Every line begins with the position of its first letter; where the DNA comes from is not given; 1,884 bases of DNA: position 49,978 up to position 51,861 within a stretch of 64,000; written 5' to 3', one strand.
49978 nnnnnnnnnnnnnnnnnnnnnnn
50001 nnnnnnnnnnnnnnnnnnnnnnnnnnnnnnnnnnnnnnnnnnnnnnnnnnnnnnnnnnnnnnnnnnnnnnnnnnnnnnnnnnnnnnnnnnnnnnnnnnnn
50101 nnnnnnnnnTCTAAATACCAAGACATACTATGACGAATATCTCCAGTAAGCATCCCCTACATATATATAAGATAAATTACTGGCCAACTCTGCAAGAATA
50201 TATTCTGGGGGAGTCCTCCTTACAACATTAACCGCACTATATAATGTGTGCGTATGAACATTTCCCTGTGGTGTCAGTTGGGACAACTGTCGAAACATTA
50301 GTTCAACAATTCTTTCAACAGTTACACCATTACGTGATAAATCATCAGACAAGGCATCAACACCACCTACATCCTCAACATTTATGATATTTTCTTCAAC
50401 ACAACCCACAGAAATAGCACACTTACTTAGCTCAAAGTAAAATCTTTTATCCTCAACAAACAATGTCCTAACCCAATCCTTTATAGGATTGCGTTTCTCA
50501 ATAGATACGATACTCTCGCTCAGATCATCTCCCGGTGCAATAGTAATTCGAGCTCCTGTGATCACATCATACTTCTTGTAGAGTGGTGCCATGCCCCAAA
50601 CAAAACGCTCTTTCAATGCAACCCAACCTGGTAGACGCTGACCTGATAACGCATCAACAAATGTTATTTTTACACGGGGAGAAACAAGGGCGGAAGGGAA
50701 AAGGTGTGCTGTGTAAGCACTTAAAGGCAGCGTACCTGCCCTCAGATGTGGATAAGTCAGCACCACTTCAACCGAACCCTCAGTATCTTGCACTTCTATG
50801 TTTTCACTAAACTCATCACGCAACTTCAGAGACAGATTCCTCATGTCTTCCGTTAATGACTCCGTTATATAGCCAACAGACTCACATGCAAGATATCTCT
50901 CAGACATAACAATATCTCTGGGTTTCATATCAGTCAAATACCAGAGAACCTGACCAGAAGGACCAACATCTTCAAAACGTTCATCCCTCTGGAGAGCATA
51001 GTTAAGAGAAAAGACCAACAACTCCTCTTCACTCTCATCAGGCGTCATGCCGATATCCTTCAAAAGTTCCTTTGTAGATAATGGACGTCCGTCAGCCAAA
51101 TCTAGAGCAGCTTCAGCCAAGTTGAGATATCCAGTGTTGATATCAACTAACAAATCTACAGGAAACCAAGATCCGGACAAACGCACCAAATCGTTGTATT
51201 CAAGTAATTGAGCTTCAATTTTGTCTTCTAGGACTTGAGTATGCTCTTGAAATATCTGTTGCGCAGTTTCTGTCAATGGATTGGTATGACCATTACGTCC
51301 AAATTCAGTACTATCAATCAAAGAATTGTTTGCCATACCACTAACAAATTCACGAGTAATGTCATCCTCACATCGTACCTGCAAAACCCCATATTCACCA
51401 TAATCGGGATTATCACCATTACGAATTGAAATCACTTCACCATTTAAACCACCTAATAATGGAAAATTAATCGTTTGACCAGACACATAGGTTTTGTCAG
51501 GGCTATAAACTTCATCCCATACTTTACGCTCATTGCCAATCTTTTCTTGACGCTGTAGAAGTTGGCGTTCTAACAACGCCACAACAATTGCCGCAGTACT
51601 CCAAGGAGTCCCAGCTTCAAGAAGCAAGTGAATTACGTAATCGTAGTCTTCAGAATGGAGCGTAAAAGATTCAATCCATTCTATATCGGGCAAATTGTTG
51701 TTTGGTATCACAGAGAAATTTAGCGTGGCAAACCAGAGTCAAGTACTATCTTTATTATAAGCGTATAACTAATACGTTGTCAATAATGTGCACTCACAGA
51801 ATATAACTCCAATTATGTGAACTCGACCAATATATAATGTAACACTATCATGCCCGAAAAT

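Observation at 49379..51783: Self-contained three-gene operon: two unrecognisable proteins translationally coupled to a MoaD/ThiS-type ubiquitin-like protein ending GG-NK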

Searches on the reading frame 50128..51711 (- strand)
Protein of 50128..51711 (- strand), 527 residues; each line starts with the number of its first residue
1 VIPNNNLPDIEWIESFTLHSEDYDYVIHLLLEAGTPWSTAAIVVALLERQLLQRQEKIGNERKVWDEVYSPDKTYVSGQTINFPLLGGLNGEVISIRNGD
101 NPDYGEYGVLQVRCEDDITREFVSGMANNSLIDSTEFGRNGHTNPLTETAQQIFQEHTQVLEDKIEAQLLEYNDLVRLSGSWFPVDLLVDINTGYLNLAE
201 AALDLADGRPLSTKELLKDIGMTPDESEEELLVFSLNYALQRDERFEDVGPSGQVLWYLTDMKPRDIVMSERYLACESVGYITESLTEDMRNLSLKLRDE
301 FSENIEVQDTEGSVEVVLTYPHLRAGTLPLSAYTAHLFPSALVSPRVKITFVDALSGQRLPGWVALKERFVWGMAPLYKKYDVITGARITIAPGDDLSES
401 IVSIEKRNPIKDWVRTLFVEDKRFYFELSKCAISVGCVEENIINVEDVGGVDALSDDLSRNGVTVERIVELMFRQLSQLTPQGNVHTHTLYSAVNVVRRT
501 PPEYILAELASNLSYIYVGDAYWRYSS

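Call 3: search_protein_families(library=pfam, proteins=[window:50128-51711:-], max_evalue=1)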
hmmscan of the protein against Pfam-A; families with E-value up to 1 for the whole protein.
window:50128-51711:- (527 aa): 0 families

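Call 4: search_protein_families(library=ncbifam, proteins=[window:50128-51711:-], max_evalue=1)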
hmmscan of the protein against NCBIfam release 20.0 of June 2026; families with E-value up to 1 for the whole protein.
window:50128-51711:- (527 aa): 0 families

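Call 5: search_protein_families(library=padloc, proteins=[window:50128-51711:-], max_evalue=1)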
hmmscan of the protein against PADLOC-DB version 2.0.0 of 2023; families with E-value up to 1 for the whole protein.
window:50128-51711:- (527 aa): 0 families

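Call 6: find_homologous_proteins(query=window:50128-51711:-)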
Query window:50128-51711:- (527 aa): 1528 proteins with E <= 0.001 among 8000 candidates; the best 120 are listed.
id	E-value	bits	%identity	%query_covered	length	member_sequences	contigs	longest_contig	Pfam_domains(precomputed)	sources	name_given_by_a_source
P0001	0.0e+0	1192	100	100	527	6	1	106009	-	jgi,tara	tara:strand:- start:41204 stop:42787 length:1584 start_codon:yes stop_codon:yes gene_type:complete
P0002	0.0e+0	1016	86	100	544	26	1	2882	-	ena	-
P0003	4.9e-289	977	81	100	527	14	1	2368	-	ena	-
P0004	1.1e-287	973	81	100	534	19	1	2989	-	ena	-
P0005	2.1e-281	952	79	100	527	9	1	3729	-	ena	-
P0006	7.5e-245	831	71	100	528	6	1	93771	-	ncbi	-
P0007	3.7e-243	826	72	100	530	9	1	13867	-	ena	-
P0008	1.6e-226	771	66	100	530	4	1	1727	-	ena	-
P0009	1.5e-221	755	64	100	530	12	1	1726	-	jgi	jgi:hypothetical protein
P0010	1.7e-173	596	83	60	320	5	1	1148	-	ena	-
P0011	7.5e-154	531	50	100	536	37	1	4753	-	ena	-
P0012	1.9e-152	527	50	98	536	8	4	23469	-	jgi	jgi:hypothetical protein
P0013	2.5e-152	526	48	98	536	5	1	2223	-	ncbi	-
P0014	6.4e-150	518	50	94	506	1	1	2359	-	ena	-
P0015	8.2e-150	518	50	94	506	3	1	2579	-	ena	-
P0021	6.5e-129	449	42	98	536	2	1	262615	-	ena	-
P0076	4.7e-104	367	37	98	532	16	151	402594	-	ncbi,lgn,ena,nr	ncbi:MAG TPA: hypothetical protein PK801_05735 [Aggregatilineales bacterium]|nr:hypothetical protein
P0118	5.4e-101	357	38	98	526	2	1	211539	-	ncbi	ncbi:MAG: hypothetical protein Kow00124_04870 [Anaerolineae bacterium]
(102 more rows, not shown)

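Call 8: find_encoding_contigs(protein=P0076, flank=6000, max_places=3)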
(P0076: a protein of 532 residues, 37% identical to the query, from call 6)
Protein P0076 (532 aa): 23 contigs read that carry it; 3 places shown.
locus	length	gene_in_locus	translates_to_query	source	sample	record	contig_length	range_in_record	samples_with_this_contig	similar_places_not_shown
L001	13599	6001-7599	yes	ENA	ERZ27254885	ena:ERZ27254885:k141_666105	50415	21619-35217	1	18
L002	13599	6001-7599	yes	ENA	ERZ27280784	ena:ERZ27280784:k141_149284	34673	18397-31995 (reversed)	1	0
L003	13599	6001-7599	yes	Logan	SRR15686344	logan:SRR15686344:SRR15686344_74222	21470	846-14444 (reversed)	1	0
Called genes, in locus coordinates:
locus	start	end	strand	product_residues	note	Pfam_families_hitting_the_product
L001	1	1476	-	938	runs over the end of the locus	PF00929:RNase_T, PF04851:ResIII (faint), PF00270:DEAD (weak), PF06733:DEAD_2 (weak), PF13307:Helicase_C_2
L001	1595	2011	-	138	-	-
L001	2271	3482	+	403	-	PF00072:Response_reg, PF02518:HATPase_c, PF13589:HATPase_c_3 (weak)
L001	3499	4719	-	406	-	PF00702:Hydrolase, PF13419:HAD_2, PF13242:Hydrolase_like, PF12867:DinB_2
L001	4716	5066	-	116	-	-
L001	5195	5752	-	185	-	PF08207:EFP_N, PF01132:EFP, PF09285:Elong-fact-P_C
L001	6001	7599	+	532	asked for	-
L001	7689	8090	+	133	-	-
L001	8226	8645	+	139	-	PF03625:DUF302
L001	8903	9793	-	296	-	PF00805:Pentapeptide (weak), PF13576:Pentapeptide_3 (weak), PF13599:Pentapeptide_4 (weak), PF00805:Pentapeptide, PF13599:Pentapeptide_4, PF00805:Pentapeptide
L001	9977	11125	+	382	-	PF08735:DUF1786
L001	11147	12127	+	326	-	PF01571:GCV_T, PF08669:GCV_T_C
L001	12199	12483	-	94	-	PF03626:COX4_pro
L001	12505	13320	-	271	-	PF00510:COX3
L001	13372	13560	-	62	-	-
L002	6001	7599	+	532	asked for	-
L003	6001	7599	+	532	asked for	-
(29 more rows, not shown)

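Call 9: find_encoding_contigs(protein=P0021, flank=6000, max_places=2)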
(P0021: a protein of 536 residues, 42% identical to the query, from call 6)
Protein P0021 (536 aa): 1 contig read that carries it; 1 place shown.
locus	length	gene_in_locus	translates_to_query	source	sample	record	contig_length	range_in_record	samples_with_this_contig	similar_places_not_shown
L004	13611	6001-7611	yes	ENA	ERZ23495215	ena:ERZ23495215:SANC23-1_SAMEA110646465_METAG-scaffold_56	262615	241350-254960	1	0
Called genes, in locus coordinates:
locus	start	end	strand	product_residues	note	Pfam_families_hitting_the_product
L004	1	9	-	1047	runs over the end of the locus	PF04932:Wzy_C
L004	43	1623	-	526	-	PF03990:DUF348 (weak), PF07501:G5, PF00930:DPPIV_N (faint)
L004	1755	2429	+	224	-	PF01386:Ribosomal_L25p, PF14693:Ribosomal_TL5_C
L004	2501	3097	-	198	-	PF00293:NUDIX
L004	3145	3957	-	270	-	PF14801:TrmI-like_N, PF08704:GCD14, PF01135:PCMT, PF13847:Methyltransf_31 (weak)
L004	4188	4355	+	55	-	-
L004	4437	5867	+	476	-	PF01476:LysM, PF23446:LysM1_NFP_LYK (faint), PF23473:LysM3_LYK4_5, PF01551:Peptidase_M23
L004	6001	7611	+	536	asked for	-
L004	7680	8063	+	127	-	-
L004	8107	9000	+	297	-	PF00903:Glyoxalase, PF12681:Glyoxalase_2 (faint), PF22677:Ble-like_N (faint), PF18029:Glyoxalase_6 (faint), PF00903:Glyoxalase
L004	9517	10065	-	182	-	PF01625:PMSR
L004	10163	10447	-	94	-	-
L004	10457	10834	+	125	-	PF03473:MOSC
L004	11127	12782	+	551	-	PF03853:YjeF_N, PF01256:Carb_kinase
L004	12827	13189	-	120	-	PF12732:YtxH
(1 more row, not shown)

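Call 10: find_encoding_contigs(protein=P0118, flank=6000, max_places=2)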
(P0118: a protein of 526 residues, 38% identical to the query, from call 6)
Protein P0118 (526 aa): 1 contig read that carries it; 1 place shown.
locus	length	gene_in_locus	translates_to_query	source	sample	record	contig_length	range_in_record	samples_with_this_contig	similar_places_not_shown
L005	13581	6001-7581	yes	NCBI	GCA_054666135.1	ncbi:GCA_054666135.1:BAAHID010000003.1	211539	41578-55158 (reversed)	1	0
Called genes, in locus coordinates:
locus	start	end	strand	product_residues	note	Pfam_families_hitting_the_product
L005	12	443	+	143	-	-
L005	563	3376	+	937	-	PF00929:RNase_T, PF00270:DEAD (weak), PF04851:ResIII (faint), PF06733:DEAD_2, PF13307:Helicase_C_2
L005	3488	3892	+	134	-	PF00072:Response_reg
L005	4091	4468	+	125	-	PF02643:DUF192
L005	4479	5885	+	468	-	PF01476:LysM, PF01551:Peptidase_M23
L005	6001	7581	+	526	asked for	-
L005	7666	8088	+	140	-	-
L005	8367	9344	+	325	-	PF01571:GCV_T, PF08669:GCV_T_C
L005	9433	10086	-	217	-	PF03626:COX4_pro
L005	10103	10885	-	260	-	PF00510:COX3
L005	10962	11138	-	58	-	-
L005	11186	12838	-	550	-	PF00115:COX1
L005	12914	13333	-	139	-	-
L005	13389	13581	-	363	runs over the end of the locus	PF02790:COX2_TM, PF00116:COX2, PF00034:Cytochrom_C (weak)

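Call 12: find_encoding_contigs(protein=P0006, flank=6000, max_places=2)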
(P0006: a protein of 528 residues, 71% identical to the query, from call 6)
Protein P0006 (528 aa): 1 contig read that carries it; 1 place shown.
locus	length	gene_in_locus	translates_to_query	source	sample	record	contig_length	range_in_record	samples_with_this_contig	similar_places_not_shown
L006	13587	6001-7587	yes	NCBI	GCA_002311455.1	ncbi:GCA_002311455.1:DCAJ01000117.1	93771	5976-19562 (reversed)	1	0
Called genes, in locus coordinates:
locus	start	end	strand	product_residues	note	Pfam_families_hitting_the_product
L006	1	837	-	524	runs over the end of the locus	PF03990:DUF348, PF07501:G5, PF00930:DPPIV_N (faint)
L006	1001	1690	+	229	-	PF01386:Ribosomal_L25p, PF14693:Ribosomal_TL5_C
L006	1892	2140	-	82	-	-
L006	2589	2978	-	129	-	PF08704:GCD14, PF01135:PCMT (weak), PF01596:Methyltransf_3 (weak), PF13847:Methyltransf_31 (weak)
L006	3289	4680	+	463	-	PF01476:LysM, PF01551:Peptidase_M23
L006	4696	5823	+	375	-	PF01008:IF-2B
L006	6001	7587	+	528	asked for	-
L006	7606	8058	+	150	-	-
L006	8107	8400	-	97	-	-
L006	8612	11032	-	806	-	PF05299:Peptidase_M61 (faint)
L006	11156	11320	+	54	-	-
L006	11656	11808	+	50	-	-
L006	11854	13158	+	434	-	PF00155:Aminotran_1_2, PF01041:DegT_DnrJ_EryC1 (weak)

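Call 13: find_encoding_contigs(protein=P0012, flank=6000, max_places=2)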
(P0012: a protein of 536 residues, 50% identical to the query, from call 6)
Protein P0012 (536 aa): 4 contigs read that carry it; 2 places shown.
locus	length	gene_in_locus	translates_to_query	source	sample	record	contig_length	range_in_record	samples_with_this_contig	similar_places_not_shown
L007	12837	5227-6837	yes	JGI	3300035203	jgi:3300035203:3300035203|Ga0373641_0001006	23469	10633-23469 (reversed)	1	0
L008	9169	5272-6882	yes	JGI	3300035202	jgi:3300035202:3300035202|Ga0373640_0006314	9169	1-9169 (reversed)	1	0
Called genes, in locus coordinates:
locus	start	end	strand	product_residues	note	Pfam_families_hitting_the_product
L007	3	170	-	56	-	?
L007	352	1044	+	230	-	PF01386:Ribosomal_L25p, PF14693:Ribosomal_TL5_C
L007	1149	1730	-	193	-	PF00293:NUDIX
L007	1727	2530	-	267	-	PF14801:TrmI-like_N, PF08704:GCD14, PF01135:PCMT, PF13649:Methyltransf_25 (faint), PF13847:Methyltransf_31 (weak)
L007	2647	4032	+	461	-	PF01476:LysM, PF01551:Peptidase_M23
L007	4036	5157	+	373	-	PF01008:IF-2B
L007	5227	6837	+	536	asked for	-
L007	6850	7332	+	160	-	-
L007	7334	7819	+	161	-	PF12867:DinB_2 (weak)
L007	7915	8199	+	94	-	PF02597:ThiS (weak)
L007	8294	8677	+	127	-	PF13564:DoxX_2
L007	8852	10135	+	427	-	PF00155:Aminotran_1_2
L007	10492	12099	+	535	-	PF03853:YjeF_N, PF01256:Carb_kinase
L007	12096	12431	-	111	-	PF12732:YtxH, PF01442:Apolipoprotein (weak)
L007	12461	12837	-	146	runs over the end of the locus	-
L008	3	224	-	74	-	?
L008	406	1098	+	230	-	PF01386:Ribosomal_L25p, PF14693:Ribosomal_TL5_C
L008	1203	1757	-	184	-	PF00293:NUDIX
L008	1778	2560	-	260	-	PF14801:TrmI-like_N, PF01135:PCMT, PF08704:GCD14, PF13847:Methyltransf_31, PF08242:Methyltransf_12 (faint), PF13649:Methyltransf_25 (weak)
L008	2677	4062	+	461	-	PF01476:LysM, PF01551:Peptidase_M23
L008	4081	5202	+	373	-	PF01008:IF-2B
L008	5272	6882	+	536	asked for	-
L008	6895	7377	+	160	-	-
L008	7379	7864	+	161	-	PF12867:DinB_2 (weak)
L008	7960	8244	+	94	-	PF02597:ThiS (weak)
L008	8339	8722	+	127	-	PF13564:DoxX_2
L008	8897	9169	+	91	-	?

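Call 18: search_solved_structures(query=A2, max_evalue=10)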
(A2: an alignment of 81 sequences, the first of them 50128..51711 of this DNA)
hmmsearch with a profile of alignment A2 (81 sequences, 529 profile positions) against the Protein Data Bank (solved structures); distinct sequences matched with E-value up to 10: 2.
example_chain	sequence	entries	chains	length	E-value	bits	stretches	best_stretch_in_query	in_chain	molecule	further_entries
5h34_A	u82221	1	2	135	1.5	10.2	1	70-119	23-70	Methionine-tRNA ligase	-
9sgv_A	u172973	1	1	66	1.7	10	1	197-228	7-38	Ap3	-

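Call 19: find_related_loci(query=A2, collection=genome_contigs, flank=10000)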
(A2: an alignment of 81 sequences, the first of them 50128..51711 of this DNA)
Query A2 (527 aa) in genome_contigs; peptide patterns used: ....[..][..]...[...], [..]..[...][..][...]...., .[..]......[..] (x = any residue, [..] = any of these).
599 stretches matched a pattern (row limit reached: there are more); 571 encode a relative of the query (tblastn E <= 1e-3); the best 80 are kept; 80 distinct loci.
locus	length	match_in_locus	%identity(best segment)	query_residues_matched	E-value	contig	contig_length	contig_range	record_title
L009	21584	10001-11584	70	1-527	0e+0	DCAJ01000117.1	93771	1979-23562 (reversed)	MAG TPA_asm: Anaerolineales bacterium UBA1136 UBA1136_contig_14476, whole genome shotgun sequence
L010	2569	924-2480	50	8-525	3e-172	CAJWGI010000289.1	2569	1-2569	MAG TPA_asm: uncultured Anaerolineales bacterium isolate ERR599127_bin.8_MetaBAT_v2.12.1_MAG genome assembly, contig: NO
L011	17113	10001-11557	50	8-525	3e-161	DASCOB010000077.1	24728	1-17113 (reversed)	MAG TPA_asm: Anaerolineales bacterium isolate Fu_MAG_143 c_000000749176, whole genome shotgun sequence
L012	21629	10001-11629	45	2-527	8e-145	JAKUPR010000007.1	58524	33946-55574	MAG: Anaerolineales bacterium isolate ALOHA_A2.5_8 A2.5-Anaerolineales-1_7, whole genome shotgun sequence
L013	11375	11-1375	45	67-525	1e-128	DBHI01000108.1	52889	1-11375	MAG TPA_asm: Anaerolineales bacterium UBA832 UBA832_contig_9021, whole genome shotgun sequence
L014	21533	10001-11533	39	12-526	1e-112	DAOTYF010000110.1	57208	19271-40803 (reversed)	MAG TPA_asm: Anaerolineae bacterium isolate H23_308 k115_443594, whole genome shotgun sequence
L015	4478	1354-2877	39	14-525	3e-111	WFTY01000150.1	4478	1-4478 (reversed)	MAG: Anaerolineales bacterium isolate S139_47 k151_267159, whole genome shotgun sequence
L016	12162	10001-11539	39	11-526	2e-109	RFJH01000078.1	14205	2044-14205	MAG: Anaerolineae bacterium isolate J097 k99_196678, whole genome shotgun sequence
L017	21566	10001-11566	37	3-527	1e-108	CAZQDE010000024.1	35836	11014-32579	MAG TPA_asm: uncultured Anaerolineaceae bacterium isolate binchicken_co19_417 genome assembly, contig: NODE_1549_length_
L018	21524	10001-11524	38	12-525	2e-108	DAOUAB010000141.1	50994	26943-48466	MAG TPA_asm: Anaerolineales bacterium isolate H61_599 k121_662939, whole genome shotgun sequence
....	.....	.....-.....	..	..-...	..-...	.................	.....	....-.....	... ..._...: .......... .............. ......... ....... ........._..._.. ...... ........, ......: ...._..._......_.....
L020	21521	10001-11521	38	12-525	6e-108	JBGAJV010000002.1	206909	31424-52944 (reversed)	MAG: Anaerolineales bacterium isolate MAG_AAO_H125.59 AAOH125-59_opera_contig_309, whole genome shotgun sequence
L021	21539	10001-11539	38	8-525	2e-107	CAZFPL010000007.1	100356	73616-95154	MAG TPA_asm: uncultured Anaerolineales bacterium isolate binchicken_co33_397 genome assembly, contig: NODE_93_length_100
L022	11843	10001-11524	38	14-525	4e-107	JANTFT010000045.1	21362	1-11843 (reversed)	MAG: Anaerolineales bacterium isolate bin10015 c_000000002116, whole genome shotgun sequence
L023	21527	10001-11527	37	12-524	3e-107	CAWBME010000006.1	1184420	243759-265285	MAG: uncultured Chloroflexia bacterium isolate MFD00709.bin.2.76 genome assembly, contig: contig_24062, whole genome sho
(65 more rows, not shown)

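Call 23: predict_structure(alignment_id=A2)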
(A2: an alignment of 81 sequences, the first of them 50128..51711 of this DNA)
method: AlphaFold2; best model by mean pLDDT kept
length: 527 residues; sequences in the alignment: 81
mean_pLDDT: 86.9   pTM: 0.69
mean pLDDT of the five models: 86.9, 84.2, 84.1, 84.1, 83.4
residues with pLDDT >= 90: 304; 70-90: 175; 50-70: 33; < 50: 15
segments of 3 or more residues with pLDDT < 50: 1-6, 135-143
pLDDT, mean of each block of 10 residues (from residue 1): 43 84 93 89 92 78 67 89 80 92 86 92 79 45 69 87 89 87 90 94 88 92 81 91 87 79 83 83 84 91 68 92 95 85 75 97 89 96 97 91 95 97 96 96 95 93 95 97 97 96 94 95 93
secondary structure, 60 per line:
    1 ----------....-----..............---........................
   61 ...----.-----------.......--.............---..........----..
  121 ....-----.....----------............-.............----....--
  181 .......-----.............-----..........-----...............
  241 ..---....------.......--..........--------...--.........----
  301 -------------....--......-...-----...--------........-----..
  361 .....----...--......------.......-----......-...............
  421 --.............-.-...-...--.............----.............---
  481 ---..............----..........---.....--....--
elements in order: H11-14 H20-33 H39-63 E80-83 E89-101 E105-114 E119-124 H130-134 H145-156 H158-170 E175-178 E181-184 H193-205 H213-220 H226-242 E246-249 E256-259 H265-274 H288-296 E314-317 H320-325 E327-329 E346-353 E359-365 E370-372 H375-380 E387-393 E399-404 E406-420 E423-435 E443-445 H448-460 H465-477 E484-486 H487-497 H502-511 E515-519 E522-525
